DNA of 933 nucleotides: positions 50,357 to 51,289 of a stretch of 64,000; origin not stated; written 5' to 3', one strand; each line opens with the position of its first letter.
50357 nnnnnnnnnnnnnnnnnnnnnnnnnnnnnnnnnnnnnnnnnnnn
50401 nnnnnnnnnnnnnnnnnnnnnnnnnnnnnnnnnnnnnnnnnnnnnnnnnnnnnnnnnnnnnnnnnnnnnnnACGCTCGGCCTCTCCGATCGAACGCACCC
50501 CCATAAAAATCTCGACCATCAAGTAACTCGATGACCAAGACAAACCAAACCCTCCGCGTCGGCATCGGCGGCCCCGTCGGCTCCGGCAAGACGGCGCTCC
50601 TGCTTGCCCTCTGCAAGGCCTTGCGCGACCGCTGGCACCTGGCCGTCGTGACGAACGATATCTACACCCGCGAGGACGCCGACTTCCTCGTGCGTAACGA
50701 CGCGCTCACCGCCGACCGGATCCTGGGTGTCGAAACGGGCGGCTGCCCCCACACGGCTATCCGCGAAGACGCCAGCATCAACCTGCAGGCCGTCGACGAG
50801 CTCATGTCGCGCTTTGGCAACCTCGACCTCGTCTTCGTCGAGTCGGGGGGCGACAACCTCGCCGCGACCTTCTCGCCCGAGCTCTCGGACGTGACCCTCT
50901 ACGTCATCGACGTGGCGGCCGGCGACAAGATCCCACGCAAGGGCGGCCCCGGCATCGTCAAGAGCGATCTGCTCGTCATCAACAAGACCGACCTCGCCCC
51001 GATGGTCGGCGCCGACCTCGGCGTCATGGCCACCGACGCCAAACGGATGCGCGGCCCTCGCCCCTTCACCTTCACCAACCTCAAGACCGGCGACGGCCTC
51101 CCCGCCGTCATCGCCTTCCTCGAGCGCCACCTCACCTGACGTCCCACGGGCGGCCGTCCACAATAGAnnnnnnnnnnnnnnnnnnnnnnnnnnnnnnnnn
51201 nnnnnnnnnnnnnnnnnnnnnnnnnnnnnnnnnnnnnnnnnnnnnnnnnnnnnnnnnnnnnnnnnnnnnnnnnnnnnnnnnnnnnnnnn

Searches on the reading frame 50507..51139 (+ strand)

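Call 91: search_protein_families(library=pfam, proteins=[window:50507-51139:+], max_evalue=0.0001)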
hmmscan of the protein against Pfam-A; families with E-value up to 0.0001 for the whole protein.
window:50507-51139:+ (210 aa): 2 families
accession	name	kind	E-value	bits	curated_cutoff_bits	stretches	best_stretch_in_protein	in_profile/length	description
PF02492.25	cobW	-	6.6e-39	133.8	20.7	1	18-187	3-178/180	CobW/HypB/UreG, nucleotide-binding domain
PF03308.22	MeaB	-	8.2e-05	22.2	23.1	0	9-48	27-67/273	Methylmalonyl Co-A mutase-associated GTPase MeaB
